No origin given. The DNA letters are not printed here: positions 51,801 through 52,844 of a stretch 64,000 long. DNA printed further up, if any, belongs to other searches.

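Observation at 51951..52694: Catalytically dead HtrA-like trypsin-fold protein immediately downstream of clpB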

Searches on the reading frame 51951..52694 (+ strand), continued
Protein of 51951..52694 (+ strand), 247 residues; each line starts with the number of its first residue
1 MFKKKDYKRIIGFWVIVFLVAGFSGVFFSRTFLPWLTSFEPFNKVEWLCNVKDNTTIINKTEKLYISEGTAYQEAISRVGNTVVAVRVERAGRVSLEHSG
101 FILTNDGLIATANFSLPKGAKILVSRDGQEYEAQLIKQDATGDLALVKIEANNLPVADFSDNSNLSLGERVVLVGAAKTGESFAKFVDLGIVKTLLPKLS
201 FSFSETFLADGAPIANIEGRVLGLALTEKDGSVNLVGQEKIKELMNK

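Call 20: find_related_loci(query=A2, collection=genome_contigs, flank=10000)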
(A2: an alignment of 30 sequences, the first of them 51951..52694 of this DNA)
Query A2 (247 aa) in genome_contigs; peptide patterns used: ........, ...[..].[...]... (x = any residue, [..] = any of these).
226 stretches matched a pattern; 147 encode a relative of the query (tblastn E <= 1e-3); the best 80 are kept; 80 distinct loci.
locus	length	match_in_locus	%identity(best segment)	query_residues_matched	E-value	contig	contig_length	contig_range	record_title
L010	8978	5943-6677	72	1-245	8e-115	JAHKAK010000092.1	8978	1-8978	MAG: Patescibacteria group bacterium isolate Undefined_mixed_planktonic.mb.35 Undefined_mixed_pl.mb.35_k141_1165339, who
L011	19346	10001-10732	68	3-246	1e-108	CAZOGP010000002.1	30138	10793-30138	MAG TPA_asm: uncultured Candidatus Saccharibacteria bacterium isolate binchicken_co387_482 genome assembly, contig: NODE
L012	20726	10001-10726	64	1-245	2e-101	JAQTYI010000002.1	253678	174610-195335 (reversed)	MAG: Candidatus Portnoybacteria bacterium isolate STC_33 NODE_84_length_253678_cov_5.982272_Sandtown_C, whole genome sho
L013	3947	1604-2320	46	8-245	5e-63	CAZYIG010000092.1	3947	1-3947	MAG TPA_asm: uncultured Candidatus Saccharibacteria bacterium isolate SRP062349_co4_58 genome assembly, contig: NODE_911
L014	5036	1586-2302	40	8-245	3e-53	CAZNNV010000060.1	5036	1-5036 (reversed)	MAG TPA_asm: uncultured Candidatus Saccharibacteria bacterium isolate SRP050083_co1_313 genome assembly, contig: NODE_10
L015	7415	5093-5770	43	19-245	4e-52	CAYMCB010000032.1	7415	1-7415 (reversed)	MAG TPA_asm: uncultured Candidatus Saccharibacteria bacterium isolate binchicken_co265_335 genome assembly, contig: NODE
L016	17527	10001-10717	39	21-246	9e-47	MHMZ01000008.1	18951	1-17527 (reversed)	MAG: Candidatus Portnoybacteria bacterium RIFCSPHIGHO2_02_FULL_39_12 rifcsphigho2_01_scaffold_16354, whole genome shotgu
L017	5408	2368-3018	39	32-245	3e-46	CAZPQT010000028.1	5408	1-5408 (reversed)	MAG TPA_asm: uncultured Candidatus Saccharibacteria bacterium isolate binchicken_co100_470 genome assembly, contig: NODE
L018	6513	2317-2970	38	32-246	7e-46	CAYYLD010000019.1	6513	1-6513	MAG TPA_asm: uncultured Candidatus Saccharibacteria bacterium isolate binchicken_co89_41 genome assembly, contig: NODE_2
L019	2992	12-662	38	32-245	4e-44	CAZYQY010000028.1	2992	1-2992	MAG TPA_asm: uncultured Candidatus Saccharibacteria bacterium isolate binchicken_co100_35 genome assembly, contig: NODE_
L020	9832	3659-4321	39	28-245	1e-43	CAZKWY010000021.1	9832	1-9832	MAG TPA_asm: uncultured Candidatus Saccharibacteria bacterium isolate SRP141376_co4_69 genome assembly, contig: NODE_113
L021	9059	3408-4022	39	32-233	2e-41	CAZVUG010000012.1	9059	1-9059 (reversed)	MAG TPA_asm: uncultured Candidatus Saccharibacteria bacterium isolate SRP067234_co1_193 genome assembly, contig: k99_823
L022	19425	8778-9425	37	32-243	2e-37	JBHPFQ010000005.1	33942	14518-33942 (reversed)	Patescibacteria group bacterium isolate SAG AM-311-K04 NODE_5_length_33942_cov_31.846962, whole genome shotgun sequence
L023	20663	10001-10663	37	26-231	8e-37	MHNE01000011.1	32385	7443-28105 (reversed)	MAG: Candidatus Portnoybacteria bacterium RIFCSPLOWO2_01_FULL_43_11 rifcsplowo2_01_scaffold_2809, whole genome shotgun s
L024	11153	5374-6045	36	26-245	2e-34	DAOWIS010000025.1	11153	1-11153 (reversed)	MAG TPA_asm: bacterium isolate CSMAG_2049 CSMAG_2049_k141_220377_length_11153_cov_65.0000, whole genome shotgun sequence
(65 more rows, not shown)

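Call 25: predict_structure(alignment_id=A3)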
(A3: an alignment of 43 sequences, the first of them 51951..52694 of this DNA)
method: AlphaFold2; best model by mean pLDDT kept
length: 247 residues; sequences in the alignment: 43
mean_pLDDT: 86.6   pTM: 0.70
mean pLDDT of the five models: 86.6, 86.4, 86.1, 85.7, 83.6
residues with pLDDT >= 90: 146; 70-90: 68; 50-70: 25; < 50: 8
segments of 3 or more residues with pLDDT < 50: 54-60
pLDDT, mean of each block of 10 residues (from residue 1): 74 93 82 72 63 49 62 93 95 87 98 89 94 95 94 96 90 93 93 92 87 96 93 93 92
secondary structure, 60 per line:
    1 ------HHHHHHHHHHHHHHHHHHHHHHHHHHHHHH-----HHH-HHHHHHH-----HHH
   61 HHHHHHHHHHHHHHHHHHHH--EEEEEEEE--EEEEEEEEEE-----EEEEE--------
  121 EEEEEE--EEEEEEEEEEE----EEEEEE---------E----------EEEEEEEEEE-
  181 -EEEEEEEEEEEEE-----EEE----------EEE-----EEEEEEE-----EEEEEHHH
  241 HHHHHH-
elements in order: H7-36 H46-52 H58-80 E83-90 E93-102 E108-112 E121-126 E129-139 E144-149 E170-179 E182-194 E200-202 E213-215 E221-227 E233-237 H238-246

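Call 31: fold_search(model_id=the predicted structure, library=pdb)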
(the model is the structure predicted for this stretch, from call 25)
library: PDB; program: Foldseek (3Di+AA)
matches with E <= 10: 1497; with E <= 0.001: 802
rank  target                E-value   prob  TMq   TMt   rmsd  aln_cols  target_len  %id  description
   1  3tjo_D                9.7e-15  1.00  0.64  0.79   2.4       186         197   27  HtrA1 catalytic domain, mutationally inactivated (released 2012-05-16)
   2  8se7_S                1.5e-14  1.00  0.65  0.82   2.4       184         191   27  HTRA-1 PDSA bound to CKP 1A8 (released 2024-07-03)
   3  3nwu_B                1.9e-14  1.00  0.62  0.82   2.5       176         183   28  Substrate induced remodeling of the active site regulates HtrA1 activity (released 2011-02-23)
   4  3nwu_C                2.2e-14  1.00  0.63  0.83   2.4       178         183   28  Substrate induced remodeling of the active site regulates HtrA1 activity (released 2011-02-23)
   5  3nwu_A                2.5e-14  1.00  0.62  0.79   2.6       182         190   27  Substrate induced remodeling of the active site regulates HtrA1 activity (released 2011-02-23)
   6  8se8_D                3.4e-14  1.00  0.64  0.79   2.6       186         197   27  HTRA-1 PD/SA bound to CKP 1G10 (released 2024-07-03)
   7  8se8_R                4.0e-14  1.00  0.63  0.79   2.8       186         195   26  HTRA-1 PD/SA bound to CKP 1G10 (released 2024-07-03)
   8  3tjo_A                4.2e-14  1.00  0.63  0.78   2.5       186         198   28  HtrA1 catalytic domain, mutationally inactivated (released 2012-05-16)
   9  8se7_F                5.0e-14  1.00  0.63  0.78   2.8       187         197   26  HTRA-1 PDSA bound to CKP 1A8 (released 2024-07-03)
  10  6z0e_B                5.6e-14  1.00  0.62  0.80   2.6       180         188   28  HtrA1 inactive protease domain S328A with CARASIL mutation R274Q (released 2021-05-19)
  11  8sdm_A                7.3e-14  1.00  0.63  0.80   2.7       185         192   28  HTRA-1 PDSA bound to CKP 3B3 (released 2024-07-03)
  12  6z0y_C                7.3e-14  1.00  0.62  0.77   3.0       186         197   27  HtrA1 inactive protease domain S328A with CARASIL mutations D174R R274Q (released 2021-05-19)
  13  6z0e_A                7.7e-14  1.00  0.63  0.78   2.8       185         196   26  HtrA1 inactive protease domain S328A with CARASIL mutation R274Q (released 2021-05-19)
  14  8se8_S                1.0e-13  1.00  0.63  0.80   3.1       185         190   25  HTRA-1 PD/SA bound to CKP 1G10 (released 2024-07-03)
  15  8se7_C                1.1e-13  1.00  0.64  0.80   2.6       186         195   26  HTRA-1 PDSA bound to CKP 1A8 (released 2024-07-03)
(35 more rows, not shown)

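Call 35: search_protein_representatives(alignment_id=A2)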
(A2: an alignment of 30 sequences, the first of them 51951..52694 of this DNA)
Query: 30 sequences, 246 profile positions. Proteins with E-value up to 0.001 (for the whole library): 51846; up to 1e-10: 10401; up to 1e-30: 195. The best 150 are listed.
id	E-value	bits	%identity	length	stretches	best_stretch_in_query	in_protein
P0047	7.3e-86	303.9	-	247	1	6-245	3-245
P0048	8.8e-79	280.7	-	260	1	4-245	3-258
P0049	2.4e-76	272.7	-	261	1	2-246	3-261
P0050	4.8e-76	271.7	-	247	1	4-246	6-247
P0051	2.5e-75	269.4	-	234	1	1-220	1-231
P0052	1.5e-71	257.0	-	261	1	2-246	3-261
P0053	2.0e-69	250.0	-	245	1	7-245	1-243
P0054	6.8e-69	248.3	-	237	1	17-246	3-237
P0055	5.0e-66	238.9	-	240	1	8-245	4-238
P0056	5.5e-65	235.5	-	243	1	7-245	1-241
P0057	1.2e-64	234.4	-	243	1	7-246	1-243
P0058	1.1e-63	231.2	-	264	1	5-245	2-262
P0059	1.4e-63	230.9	-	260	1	7-246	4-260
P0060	1.4e-63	230.9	-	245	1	9-245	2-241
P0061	1.1e-61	224.7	-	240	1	18-246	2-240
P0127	2.7e-42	161.2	-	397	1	4-230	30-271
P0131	1.6e-41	158.7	-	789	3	75-226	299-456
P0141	1.6e-39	152.1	-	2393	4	96-227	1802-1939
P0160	6.4e-37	143.6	-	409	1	10-229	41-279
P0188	1.2e-34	136.1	-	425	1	12-231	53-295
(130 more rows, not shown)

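Call 37: search_protein_families(library=pfam, proteins=[L009:3159-3896:+, L009:346-1410:+], max_evalue=0.00001)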
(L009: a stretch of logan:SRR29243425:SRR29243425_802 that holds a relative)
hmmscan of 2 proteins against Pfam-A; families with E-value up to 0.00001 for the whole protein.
L009:3159-3896:+ (245 aa): 1 family
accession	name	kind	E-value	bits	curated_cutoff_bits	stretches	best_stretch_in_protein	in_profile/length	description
PF18900.5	DUF5656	-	1.4e-10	41.4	23.3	1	40-239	46-241/242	Protein of unknown function (DUF5656)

L009:346-1410:+ (354 aa): 3 families
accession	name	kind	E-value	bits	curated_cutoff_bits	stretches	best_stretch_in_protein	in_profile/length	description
PF00639.27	Rotamase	-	2.2e-18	67.4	21.7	1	196-277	14-97/97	PPIC-type PPIASE domain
PF13616.12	Rotamase_3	-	4.5e-17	63.1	22.5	1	199-279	35-116/116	PPIC-type PPIASE domain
PF13145.12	Rotamase_2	-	1.7e-08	35.7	27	1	204-289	35-119/121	PPIC-type PPIASE domain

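Call 41: find_encoding_contigs(protein=P0001, flank=3000, max_places=2)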
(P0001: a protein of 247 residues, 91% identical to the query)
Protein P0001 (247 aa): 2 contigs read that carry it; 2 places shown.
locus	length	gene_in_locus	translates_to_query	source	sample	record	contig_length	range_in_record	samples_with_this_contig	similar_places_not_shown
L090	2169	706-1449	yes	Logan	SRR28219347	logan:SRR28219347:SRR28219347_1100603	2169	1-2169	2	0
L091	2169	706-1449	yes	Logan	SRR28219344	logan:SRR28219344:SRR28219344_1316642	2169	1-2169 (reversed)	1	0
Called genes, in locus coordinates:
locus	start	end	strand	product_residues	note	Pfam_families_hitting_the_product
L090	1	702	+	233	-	?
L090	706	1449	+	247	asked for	PF13365:Trypsin_2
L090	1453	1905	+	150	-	PF00908:dTDP_sugar_isom, PF05523:FdtA, PF14667:Polysacc_synt_C (weak)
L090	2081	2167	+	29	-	?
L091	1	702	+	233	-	?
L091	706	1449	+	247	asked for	PF13365:Trypsin_2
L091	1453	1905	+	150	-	PF00908:dTDP_sugar_isom, PF05523:FdtA, PF14667:Polysacc_synt_C (weak)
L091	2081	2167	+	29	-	?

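Call 48: search_protein_families(library=ncbifam, proteins=[L009:3159-3896:+, L009:346-1410:+, P0040], max_evalue=0.00001)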
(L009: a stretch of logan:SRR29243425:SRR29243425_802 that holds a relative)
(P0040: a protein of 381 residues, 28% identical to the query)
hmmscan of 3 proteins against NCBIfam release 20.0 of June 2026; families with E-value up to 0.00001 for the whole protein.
L009:3159-3896:+ (245 aa): 0 families

L009:346-1410:+ (354 aa): 8 families
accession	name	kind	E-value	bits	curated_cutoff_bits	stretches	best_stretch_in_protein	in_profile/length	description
NF008038.0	PRK10770.1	equivalog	1.6e-11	43.7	394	1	198-290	193-395/431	peptidylprolyl isomerase SurA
TIGR02933.1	nifM_nitrog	equivalog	2.2e-11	44.2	168.2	1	210-277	151-219/256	nitrogen fixation protein NifM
NF008054.0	PRK10788.1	equivalog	3.1e-10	39.4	493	1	201-292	281-372/626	peptidylprolyl isomerase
NF000809.0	PRK00059.1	equivalog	1e-09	38.3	303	1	201-298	207-307/336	peptidylprolyl isomerase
NF002827.0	PRK03002.1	equivalog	1e-09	37.8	343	1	117-288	50-235/285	peptidylprolyl isomerase PrsA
NF002846.0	PRK03095.1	equivalog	1.3e-07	31.5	361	1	203-282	145-226/287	peptidylprolyl isomerase PrsA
NF002824.0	PRK02998.1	subfamily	3.3e-07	29.9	360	1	206-281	150-226/283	peptidylprolyl isomerase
NF011969.0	PRK15441.1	equivalog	3.5e-07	30.6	127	1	210-275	24-89/93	peptidylprolyl isomerase PpiC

P0040 (381 aa): 12 families
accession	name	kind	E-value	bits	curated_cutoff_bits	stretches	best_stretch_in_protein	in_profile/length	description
TIGR02037.1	degP_htrA_DO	subfamily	7.6e-43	147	416.2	1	47-380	9-326/434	Do family serine endopeptidase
NF047968.1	SerProtHtrA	equivalog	5.9e-41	141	470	1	14-380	4-356/357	serine protease HtrA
NF041521.1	HhoA_HhoB_HtrA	equivalog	1.5e-36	126.4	450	1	102-378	58-328/335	HhoA/HhoB/HtrA family serine endopeptidase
TIGR02038.1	protease_degS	equivalog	5.6e-33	114.5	422.95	1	54-378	30-343/351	outer membrane-stress sensor serine endopeptidase DegS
NF008147.1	PRK10898.1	equivalog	1.1e-30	107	408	1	53-378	31-344/352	outer membrane-stress sensor serine endopeptidase DegS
NF007526.1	PRK10139.1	equivalog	1.5e-30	106.3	756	1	91-380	83-358/456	serine endoprotease DegQ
NF008189.1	PRK10942.1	equivalog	3.2e-26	91.8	720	1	88-380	102-380/477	serine endoprotease DegP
NF053637.1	SerProtHtrAspr2045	equivalog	3.2e-23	82.3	650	1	4-377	11-382/394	serine protease HtrA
NF050055.1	SerProtHtrAMycob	equivalog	1.5e-22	80.2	800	1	57-377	192-494/502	serine protease HtrA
NF040960.1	MamE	equivalog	4.6e-20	71.8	800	2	103-254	124-271/659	magnetosome formation protease MamE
NF040961.1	MamO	equivalog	2.9e-11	42.4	800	1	49-270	61-264/648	magnetosome protein MamO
NF041199.1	trx7_PDZ_seleno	equivalog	1.7e-06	27.2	300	1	323-380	330-389/390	Trx7/PDZ domain-containing (seleno)protein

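Call 55: search_protein_families(library=pfam, proteins=[P0131, P0141, P0127, P0160], max_evalue=0.001)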
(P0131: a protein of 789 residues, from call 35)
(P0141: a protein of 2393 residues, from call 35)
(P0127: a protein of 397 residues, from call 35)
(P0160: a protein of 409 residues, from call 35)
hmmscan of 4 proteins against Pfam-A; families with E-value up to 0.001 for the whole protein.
P0131 (789 aa): 6 families
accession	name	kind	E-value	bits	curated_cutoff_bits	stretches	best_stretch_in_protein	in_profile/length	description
PF13365.12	Trypsin_2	-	4.5e-78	261.4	27.6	3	320-454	1-144/144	Trypsin-like peptidase domain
PF00089.32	Trypsin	-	7.6e-30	104.8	20.6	3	67-228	13-204/220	Trypsin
PF13180.12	PDZ_2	-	1.4e-14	54.5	27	1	694-783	3-80/80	PDZ domain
PF17820.7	PDZ_6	-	2.4e-10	40.4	27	1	719-772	2-54/54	PDZ domain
PF00595.29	PDZ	-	1e-07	32.7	23.2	1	690-766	8-76/81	PDZ domain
PF10459.15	Peptidase_S46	-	2.2e-06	27.1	22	0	517-543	39-66/698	Peptidase S46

P0141 (2393 aa): 5 families
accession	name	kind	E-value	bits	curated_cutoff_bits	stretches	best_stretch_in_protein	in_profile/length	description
PF13365.12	Trypsin_2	-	1.2e-98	328.1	27.6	4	1210-1342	1-144/144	Trypsin-like peptidase domain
PF00089.32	Trypsin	-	2.5e-31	109.6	20.6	2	1209-1365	26-217/220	Trypsin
PF00949.27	Peptidase_S7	-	1.2e-08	35.3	20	0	1905-1951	81-128/131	Peptidase S7, Flavivirus NS3 serine protease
PF02907.21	Peptidase_S29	-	1e-07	32.2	25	0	1325-1362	107-144/149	Hepatitis C virus NS3 protease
PF10459.15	Peptidase_S46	-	5.9e-05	22.4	22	0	1326-1343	633-650/698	Peptidase S46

P0127 (397 aa): 4 families
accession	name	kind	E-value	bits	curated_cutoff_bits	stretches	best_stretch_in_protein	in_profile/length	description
PF13365.12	Trypsin_2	-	1e-24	88.3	27.6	1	126-265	1-144/144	Trypsin-like peptidase domain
PF13180.12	PDZ_2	-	9e-12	45.6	27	1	320-395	12-80/80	PDZ domain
PF00089.32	Trypsin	-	1.7e-06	28.5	20.6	1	127-269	28-198/220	Trypsin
PF17820.7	PDZ_6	-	1.9e-06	28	27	1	334-380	5-50/54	PDZ domain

P0160 (409 aa): 5 families
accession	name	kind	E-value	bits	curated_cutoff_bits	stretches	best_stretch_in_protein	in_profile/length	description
PF13365.12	Trypsin_2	-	1.3e-27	97.7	27.6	1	136-274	2-144/144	Trypsin-like peptidase domain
PF13180.12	PDZ_2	-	5.2e-11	43.1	27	1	312-407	3-80/80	PDZ domain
PF17820.7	PDZ_6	-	1.3e-09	38.1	27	1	344-381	3-40/54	PDZ domain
PF00089.32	Trypsin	-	8.7e-09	36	20.6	1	136-291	28-213/220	Trypsin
PF00595.29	PDZ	-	9.5e-05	23.1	23.2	1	344-372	30-58/81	PDZ domain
